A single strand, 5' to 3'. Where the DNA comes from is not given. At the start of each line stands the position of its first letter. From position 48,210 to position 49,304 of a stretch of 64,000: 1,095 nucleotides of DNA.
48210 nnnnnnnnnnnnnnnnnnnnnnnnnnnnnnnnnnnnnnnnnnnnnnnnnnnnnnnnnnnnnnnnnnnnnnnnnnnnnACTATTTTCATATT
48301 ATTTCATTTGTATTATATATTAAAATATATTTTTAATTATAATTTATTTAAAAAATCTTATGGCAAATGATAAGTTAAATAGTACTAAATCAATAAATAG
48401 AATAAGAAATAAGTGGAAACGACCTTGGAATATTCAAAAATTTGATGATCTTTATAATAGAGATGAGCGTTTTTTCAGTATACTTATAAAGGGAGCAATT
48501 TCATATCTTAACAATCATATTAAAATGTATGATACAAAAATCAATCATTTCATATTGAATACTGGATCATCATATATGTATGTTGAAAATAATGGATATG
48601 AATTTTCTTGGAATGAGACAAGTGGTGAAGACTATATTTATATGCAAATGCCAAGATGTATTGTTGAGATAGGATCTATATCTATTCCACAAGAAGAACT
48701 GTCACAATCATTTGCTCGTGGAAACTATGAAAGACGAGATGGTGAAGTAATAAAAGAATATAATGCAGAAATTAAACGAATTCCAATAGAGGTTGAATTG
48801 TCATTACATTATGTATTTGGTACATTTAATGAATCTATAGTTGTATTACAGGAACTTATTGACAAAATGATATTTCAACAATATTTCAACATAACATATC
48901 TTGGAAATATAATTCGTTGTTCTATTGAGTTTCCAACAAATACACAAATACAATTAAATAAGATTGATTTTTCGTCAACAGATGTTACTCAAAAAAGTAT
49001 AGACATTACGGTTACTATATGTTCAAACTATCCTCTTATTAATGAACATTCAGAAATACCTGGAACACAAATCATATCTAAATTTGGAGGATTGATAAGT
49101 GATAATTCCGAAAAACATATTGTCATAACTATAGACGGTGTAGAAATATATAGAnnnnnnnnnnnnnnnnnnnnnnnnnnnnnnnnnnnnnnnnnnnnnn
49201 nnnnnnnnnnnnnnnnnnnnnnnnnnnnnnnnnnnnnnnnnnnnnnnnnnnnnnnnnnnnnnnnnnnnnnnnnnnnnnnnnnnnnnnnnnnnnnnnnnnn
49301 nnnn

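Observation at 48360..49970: Protein with two pairs of dockerin/EF-hand-like calcium-binding loops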

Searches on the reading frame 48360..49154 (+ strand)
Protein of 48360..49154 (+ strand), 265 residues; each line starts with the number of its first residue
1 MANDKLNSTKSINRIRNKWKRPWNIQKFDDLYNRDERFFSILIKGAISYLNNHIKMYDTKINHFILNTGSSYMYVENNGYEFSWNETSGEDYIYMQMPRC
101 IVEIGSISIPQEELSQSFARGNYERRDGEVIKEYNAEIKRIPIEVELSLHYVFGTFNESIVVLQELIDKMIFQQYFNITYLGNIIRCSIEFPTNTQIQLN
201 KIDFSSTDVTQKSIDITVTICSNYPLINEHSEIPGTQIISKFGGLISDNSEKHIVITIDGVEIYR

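Call 17: search_protein_representatives(protein=window:48360-49154:+)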
Query: 265 residues. Proteins with E-value up to 0.001 (for the whole library): 160; up to 1e-10: 82; up to 1e-30: 30. The best 150 are listed.
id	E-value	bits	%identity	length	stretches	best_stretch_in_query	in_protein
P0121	1.2e-113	395.1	66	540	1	9-262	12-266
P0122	1.6e-91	322.5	56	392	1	14-252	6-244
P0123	2.7e-90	318.5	52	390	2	12-242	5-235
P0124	1.1e-89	316.5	56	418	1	12-244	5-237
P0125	1.2e-87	309.8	57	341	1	16-251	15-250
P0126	9.9e-86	303.6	53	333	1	15-255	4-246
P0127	1.3e-84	299.9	57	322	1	15-242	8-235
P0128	5.7e-81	288.0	56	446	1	12-243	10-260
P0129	1.8e-78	279.8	56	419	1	10-246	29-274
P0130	1.4e-76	273.6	49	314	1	12-247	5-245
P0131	2.3e-75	269.6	54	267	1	17-242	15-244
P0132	6.3e-62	225.6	55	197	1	73-247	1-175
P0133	5.7e-58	212.6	55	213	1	73-251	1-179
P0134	1.7e-56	207.8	75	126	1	8-123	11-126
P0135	5.8e-54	199.5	57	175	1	17-152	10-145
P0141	3.1e-36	141.4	39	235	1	32-240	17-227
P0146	1.2e-32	129.6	36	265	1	30-251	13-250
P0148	7.3e-32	127.1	32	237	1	32-242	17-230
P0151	4.5e-30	121.2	33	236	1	32-240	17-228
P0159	1.0e-27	113.5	29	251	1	32-251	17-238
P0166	3.9e-24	101.8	30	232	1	29-239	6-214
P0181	1.0e-20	90.6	28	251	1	36-238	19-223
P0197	7.4e-13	64.8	25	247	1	48-233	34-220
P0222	1.3e-07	47.6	22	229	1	70-247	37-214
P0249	2.2e-05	40.3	21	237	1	63-229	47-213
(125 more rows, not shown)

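Call 20: search_protein_families(library=phrogs, proteins=[P0141, P0146, P0148, P0151, P0159, P0166, P0181, P0197, P0222, P0249], max_evalue=0.01)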
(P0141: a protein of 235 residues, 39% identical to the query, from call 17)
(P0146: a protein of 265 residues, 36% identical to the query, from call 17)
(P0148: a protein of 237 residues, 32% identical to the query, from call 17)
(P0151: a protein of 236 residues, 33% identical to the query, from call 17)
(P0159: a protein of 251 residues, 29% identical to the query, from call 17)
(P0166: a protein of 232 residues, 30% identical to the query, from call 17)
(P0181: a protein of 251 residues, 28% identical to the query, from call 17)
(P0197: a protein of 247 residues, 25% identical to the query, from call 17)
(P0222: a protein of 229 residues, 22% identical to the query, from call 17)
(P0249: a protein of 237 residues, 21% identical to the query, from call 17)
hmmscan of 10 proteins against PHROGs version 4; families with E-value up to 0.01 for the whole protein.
P0141 (235 aa): 0 families

P0146 (265 aa): 0 families

P0148 (237 aa): 0 families

P0151 (236 aa): 0 families

P0159 (251 aa): 0 families

P0166 (232 aa): 0 families

P0181 (251 aa): 1 family
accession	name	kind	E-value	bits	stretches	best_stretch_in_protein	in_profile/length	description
phrog_17324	-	unknown function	0.0035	17.6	1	87-153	66-134/232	-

P0197 (247 aa): 1 family
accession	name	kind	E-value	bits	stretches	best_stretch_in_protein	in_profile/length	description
phrog_227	-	tail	0.0023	18.3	1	74-155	60-138/278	tail sheath stabilizer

P0222 (229 aa): 0 families

P0249 (237 aa): 2 families
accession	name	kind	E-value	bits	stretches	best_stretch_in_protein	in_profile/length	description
phrog_227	-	tail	2.3e-05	24.9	1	14-208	10-196/278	tail sheath stabilizer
phrog_22065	-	tail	0.00012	22.2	1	26-153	19-140/456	tail sheath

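Call 22: search_solved_structures(query=A2, max_evalue=1, show_alignments=2)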
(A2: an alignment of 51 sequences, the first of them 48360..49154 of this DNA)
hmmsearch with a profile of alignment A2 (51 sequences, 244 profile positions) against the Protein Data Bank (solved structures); distinct sequences matched with E-value up to 1: 4.
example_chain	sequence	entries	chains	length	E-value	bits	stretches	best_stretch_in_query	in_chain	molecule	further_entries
8wac_A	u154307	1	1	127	0.0054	19.2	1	158-212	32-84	Agarase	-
3j2m_A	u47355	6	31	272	0.024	17.1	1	22-155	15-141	Tail connector protein Gp15 | gp15, tail terminator protein | Tail completion protein gp15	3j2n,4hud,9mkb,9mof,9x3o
4huh_A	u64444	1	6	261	0.024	17.1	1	22-155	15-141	Tail connector protein Gp15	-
6yxx_E3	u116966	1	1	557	0.92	11.9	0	107-159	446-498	mt-LAF23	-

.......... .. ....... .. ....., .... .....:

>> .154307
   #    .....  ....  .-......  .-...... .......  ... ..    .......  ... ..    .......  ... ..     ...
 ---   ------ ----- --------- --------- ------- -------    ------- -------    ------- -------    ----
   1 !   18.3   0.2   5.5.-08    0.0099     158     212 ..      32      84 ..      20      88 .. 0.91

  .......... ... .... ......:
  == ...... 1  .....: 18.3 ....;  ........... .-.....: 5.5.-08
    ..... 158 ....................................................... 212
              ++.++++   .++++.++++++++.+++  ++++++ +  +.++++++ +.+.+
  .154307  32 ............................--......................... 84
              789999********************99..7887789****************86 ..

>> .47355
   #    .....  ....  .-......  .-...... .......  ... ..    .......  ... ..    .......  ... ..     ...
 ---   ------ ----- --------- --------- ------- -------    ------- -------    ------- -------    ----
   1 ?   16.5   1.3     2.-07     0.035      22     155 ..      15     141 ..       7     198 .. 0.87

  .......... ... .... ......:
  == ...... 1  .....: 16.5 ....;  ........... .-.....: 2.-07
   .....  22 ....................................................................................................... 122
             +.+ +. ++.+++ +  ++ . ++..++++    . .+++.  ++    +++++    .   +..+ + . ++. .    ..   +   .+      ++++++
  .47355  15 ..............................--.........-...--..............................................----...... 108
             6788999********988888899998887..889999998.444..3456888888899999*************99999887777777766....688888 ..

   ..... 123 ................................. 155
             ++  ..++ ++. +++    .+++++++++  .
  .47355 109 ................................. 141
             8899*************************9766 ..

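Call 23: search_protein_families(library=pfam, alignment_id=A2, max_evalue=0.01)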
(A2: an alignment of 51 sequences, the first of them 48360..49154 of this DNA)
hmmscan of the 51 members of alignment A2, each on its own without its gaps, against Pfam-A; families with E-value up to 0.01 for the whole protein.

A. member 1, window:48360-49154:+ (265 aa): 0 families

B. families by the number of members that match (of 51 scanned): 3 families
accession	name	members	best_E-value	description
PF16724.11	T4-gp15_tss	15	5.5e-09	T4-like virus Myoviridae tail sheath stabiliser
PF22829.2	HphA_C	1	0.0018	HphA C-terminal domain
PF13364.12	BetaGal_ABD2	1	0.0048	Beta-galactosidase second all-beta domain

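Call 24: find_homologous_proteins(query=A2, max_evalue=0.00001)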
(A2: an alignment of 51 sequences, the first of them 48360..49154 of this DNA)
Query A2 (51 sequences) (265 aa, profile of the alignment): 634 proteins with E <= 0.00001 among 2636 candidates; the best 120 are listed.
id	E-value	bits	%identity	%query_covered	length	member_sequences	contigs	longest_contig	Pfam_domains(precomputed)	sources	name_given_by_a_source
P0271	1.9e-78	281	33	82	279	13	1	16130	-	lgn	-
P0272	5.9e-77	276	34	76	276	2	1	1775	PF16724.12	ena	-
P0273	8.5e-74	266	32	82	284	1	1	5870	-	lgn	-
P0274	2.2e-71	258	24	79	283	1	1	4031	-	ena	-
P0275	7.0e-71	256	34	73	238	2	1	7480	-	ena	-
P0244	7.7e-71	256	22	53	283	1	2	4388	-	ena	-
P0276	3.1e-70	254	26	61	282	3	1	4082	PF16724.12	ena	-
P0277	4.5e-69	250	64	91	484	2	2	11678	-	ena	-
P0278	6.5e-69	250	22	77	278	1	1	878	PF16724.12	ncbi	-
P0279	7.3e-69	250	61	87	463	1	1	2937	PF13405.13,PF13202.13,PF00036.39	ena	-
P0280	9.2e-69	249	61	87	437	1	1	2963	PF13405.13,PF13202.13,PF00036.39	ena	-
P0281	1.1e-68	249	56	92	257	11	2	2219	-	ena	-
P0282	1.2e-68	249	61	87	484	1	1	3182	PF13405.13,PF13202.13,PF00036.39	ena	-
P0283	1.3e-68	249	57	87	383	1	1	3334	-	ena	-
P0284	1.8e-68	248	61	87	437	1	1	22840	PF13405.13,PF00036.39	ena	-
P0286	2.0e-68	248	55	91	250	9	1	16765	-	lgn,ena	-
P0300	2.4e-68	248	61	87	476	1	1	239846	PF13405.13,PF13202.13,PF00036.39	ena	-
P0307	3.9e-68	247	60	87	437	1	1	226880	PF13405.13,PF13202.13,PF00036.39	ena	-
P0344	1.4e-67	246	25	53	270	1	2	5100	PF16724.12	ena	-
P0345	1.4e-67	245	25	56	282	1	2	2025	PF16724.12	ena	-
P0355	5.1e-67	244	26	53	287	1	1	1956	PF16724.12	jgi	-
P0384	2.2e-66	242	61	90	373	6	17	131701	-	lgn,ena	-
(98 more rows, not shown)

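Call 29: search_dna_similar(collection=phages, mode=protein, query=window:48360-49154:+, max_evalue=10, max_rows=15)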
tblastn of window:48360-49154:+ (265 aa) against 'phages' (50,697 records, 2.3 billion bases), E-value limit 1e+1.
Records with a match: 3; places in all: 3; records where one place covers at least 80% of the query: 2.
Best place of each record, by identity: <60% 3.
By first word of the organism name: Sphingomonas 2; Bacteriophage 1.
By host as written in the record: Sphingomonas paucimobilis, Felix d'Herelle Reference Center for Phages host ... 2; - 1.
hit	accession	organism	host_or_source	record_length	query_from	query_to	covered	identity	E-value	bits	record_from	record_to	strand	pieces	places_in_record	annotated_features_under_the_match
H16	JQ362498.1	Sphingomonas phage PAU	Sphingomonas paucimobilis, Felix ...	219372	24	248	85%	22.3%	2e-4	48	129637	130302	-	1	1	176: gp176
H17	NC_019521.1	Sphingomonas phage PAU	Sphingomonas paucimobilis, Felix ...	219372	24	248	85%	22.3%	2e-4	48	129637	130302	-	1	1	176: gp176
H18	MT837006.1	Bacteriophage sp.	human fecal samples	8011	89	163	28%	25.0%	2e-1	39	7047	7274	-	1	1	record has no annotation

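Call 35: search_dna_similar(collection=phages, mode=protein, query=P0249, max_evalue=0.001, max_rows=15)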
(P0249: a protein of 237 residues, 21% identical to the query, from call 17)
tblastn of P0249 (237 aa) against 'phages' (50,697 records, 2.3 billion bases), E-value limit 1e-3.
Records with a match: 22; places in all: 22; records where one place covers at least 80% of the query: 22.
Best place of each record, by identity: <60% 22.
By first word of the organism name: Prevotella 15; uncultured 6; Flavobacterium 1.
By host as written in the record: Prevotella sp. 15; - 6; Flavobacterium sp. B330 1.
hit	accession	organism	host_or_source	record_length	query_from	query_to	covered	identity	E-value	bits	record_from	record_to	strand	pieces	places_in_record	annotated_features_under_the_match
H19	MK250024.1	Prevotella phage Lak-B5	Prevotella sp.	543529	9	221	90%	38.6%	2e-37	144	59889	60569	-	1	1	record has no annotation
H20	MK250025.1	Prevotella phage Lak-B6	Prevotella sp.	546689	9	221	90%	38.6%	2e-37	144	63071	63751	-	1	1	record has no annotation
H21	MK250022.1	Prevotella phage Lak-B3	Prevotella sp.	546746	9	221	90%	38.6%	2e-37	144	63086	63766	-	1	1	record has no annotation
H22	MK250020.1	Prevotella phage Lak-B1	Prevotella sp.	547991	9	221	90%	38.6%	2e-37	144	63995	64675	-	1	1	record has no annotation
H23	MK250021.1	Prevotella phage Lak-B2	Prevotella sp.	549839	9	221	90%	38.6%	2e-37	144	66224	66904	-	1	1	record has no annotation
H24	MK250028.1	Prevotella phage Lak-B9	Prevotella sp.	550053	9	221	90%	38.6%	2e-37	144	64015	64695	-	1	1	record has no annotation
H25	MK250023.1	Prevotella phage Lak-B4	Prevotella sp.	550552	9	221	90%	38.6%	2e-37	144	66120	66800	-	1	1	record has no annotation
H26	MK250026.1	Prevotella phage Lak-B7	Prevotella sp.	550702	9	221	90%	38.6%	2e-37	144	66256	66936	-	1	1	record has no annotation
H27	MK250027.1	Prevotella phage Lak-B8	Prevotella sp.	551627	9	221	90%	38.6%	2e-37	144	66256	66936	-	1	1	record has no annotation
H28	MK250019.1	Prevotella phage Lak-A2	Prevotella sp.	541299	9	223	91%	37.0%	1e-34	135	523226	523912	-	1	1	record has no annotation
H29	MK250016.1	Prevotella phage Lak-A1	Prevotella sp.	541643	9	223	91%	37.0%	1e-34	135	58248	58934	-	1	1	record has no annotation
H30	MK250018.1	Prevotella phage Lak-A1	Prevotella sp.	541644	9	223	91%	37.0%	1e-34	135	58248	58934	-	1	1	record has no annotation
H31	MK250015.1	Prevotella phage Lak-A1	Prevotella sp.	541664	9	223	91%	37.0%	1e-34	135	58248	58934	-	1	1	record has no annotation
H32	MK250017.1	Prevotella phage Lak-A1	Prevotella sp.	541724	9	223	91%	37.0%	1e-34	135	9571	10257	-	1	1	record has no annotation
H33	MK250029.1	Prevotella phage Lak-C1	Prevotella sp.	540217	9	217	88%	37.1%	6e-34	134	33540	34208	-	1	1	record has no annotation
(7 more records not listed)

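Call 60: search_protein_families(library=pfam, proteins=[P0277, P0307, P0384, P0124], max_evalue=1)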
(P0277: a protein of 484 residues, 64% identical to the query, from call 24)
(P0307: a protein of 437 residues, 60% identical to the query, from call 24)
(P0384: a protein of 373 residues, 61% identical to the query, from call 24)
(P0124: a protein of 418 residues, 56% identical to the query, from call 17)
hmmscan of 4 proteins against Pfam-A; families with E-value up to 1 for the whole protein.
P0277 (484 aa): 4 families
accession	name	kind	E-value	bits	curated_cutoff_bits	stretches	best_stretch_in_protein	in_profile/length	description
PF00404.24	Dockerin_1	-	0.00083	19.9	22.9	3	315-363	3-56/57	Dockerin type I domain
PF22721.1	TBP-TOTE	-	0.014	15.4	27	0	409-431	18-40/78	TATA-binding-like protein domain of the TOTE conflict systems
PF13405.12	EF-hand_6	-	0.019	15.1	25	2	314-332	9-27/30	EF-hand domain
PF13499.12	EF-hand_7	-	0.047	14.5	30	0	314-375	11-58/67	EF-hand domain pair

P0307 (437 aa): 6 families
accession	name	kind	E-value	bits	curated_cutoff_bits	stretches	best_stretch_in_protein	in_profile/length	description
PF00036.39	EF-hand_1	-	3e-07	29.9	25.4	2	340-367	2-29/29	EF hand domain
PF13405.12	EF-hand_6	-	2.3e-06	27.3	25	1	346-367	8-29/30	EF-hand domain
PF13202.12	EF-hand_5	-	1.2e-05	25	25.9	1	340-363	1-24/25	EF hand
PF13833.12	EF-hand_8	-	0.0063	16.7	28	1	340-365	27-52/54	EF-hand domain pair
PF13499.12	EF-hand_7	-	0.0081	16.9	30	1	340-363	42-65/67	EF-hand domain pair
PF23238.1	DUF7068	-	0.33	11.5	27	1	289-307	36-54/65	Domain of unknown function (DUF7068)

P0384 (373 aa): 3 families
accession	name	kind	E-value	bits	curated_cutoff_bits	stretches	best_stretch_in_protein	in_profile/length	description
PF13405.12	EF-hand_6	-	0.063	13.5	25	1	288-309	7-28/30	EF-hand domain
PF13499.12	EF-hand_7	-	0.11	13.3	30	0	288-308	9-29/67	EF-hand domain pair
PF00036.39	EF-hand_1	-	0.6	10.2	25.4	1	289-309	8-28/29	EF hand domain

P0124 (418 aa): 6 families
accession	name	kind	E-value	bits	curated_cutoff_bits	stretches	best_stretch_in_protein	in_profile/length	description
PF00036.39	EF-hand_1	-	1.2e-06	28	25.4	2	323-348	4-29/29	EF hand domain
PF13405.12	EF-hand_6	-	1.7e-05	24.6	25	1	327-348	8-29/30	EF-hand domain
PF13202.12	EF-hand_5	-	0.00023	21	25.9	1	323-344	3-24/25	EF hand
PF13833.12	EF-hand_8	-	0.00035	20.7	28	2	327-347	33-53/54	EF-hand domain pair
PF00404.24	Dockerin_1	-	0.037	14.7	22.9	0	322-342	30-50/57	Dockerin type I domain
PF13499.12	EF-hand_7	-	0.049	14.4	30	0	322-344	43-65/67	EF-hand domain pair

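Call 72: search_protein_families(library=phrogs, alignment_id=A2, max_evalue=0.001)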
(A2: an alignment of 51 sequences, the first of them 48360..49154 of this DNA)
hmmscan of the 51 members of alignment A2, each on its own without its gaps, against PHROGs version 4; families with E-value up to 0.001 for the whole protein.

A. member 1, window:48360-49154:+ (265 aa): 0 families

B. families by the number of members that match (of 51 scanned): 2 families
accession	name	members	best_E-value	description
phrog_22065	-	2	4e-06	tail sheath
phrog_227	-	1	2.3e-05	tail sheath stabilizer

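Call 75: find_encoding_contigs(protein=P0300, flank=8000, max_places=1)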
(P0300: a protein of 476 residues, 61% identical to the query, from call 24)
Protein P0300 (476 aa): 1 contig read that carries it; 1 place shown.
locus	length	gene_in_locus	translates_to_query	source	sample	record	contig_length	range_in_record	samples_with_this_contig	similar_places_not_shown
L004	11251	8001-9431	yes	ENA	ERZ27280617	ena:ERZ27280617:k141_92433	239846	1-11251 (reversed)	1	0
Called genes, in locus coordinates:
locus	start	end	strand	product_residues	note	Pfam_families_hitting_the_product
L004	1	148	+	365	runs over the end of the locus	PF00535:Glycos_transf_2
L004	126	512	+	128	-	-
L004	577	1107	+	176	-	-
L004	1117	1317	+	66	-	-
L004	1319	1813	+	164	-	-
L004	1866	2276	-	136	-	-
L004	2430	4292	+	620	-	-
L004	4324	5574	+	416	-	-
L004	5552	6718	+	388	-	-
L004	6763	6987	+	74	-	-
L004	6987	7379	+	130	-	-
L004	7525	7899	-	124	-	-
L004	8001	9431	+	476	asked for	PF00036:EF-hand_1 (faint), PF13202:EF-hand_5 (faint), PF13405:EF-hand_6 (faint)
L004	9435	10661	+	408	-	-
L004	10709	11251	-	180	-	?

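Call 76: find_encoding_contigs(protein=P0286, flank=8000, max_places=1)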
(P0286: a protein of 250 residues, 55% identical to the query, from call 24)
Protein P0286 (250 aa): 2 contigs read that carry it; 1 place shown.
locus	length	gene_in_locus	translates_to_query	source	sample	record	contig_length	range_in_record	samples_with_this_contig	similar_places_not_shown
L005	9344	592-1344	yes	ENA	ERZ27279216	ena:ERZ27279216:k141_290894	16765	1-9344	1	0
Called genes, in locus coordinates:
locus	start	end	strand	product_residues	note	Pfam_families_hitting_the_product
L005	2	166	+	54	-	?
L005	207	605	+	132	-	-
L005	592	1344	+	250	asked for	-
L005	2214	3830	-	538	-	-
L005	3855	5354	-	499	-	PF24308:DUF7487 (weak)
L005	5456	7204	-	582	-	PF07068:Gp23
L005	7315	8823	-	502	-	PF03420:Peptidase_S77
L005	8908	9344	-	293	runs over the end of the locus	-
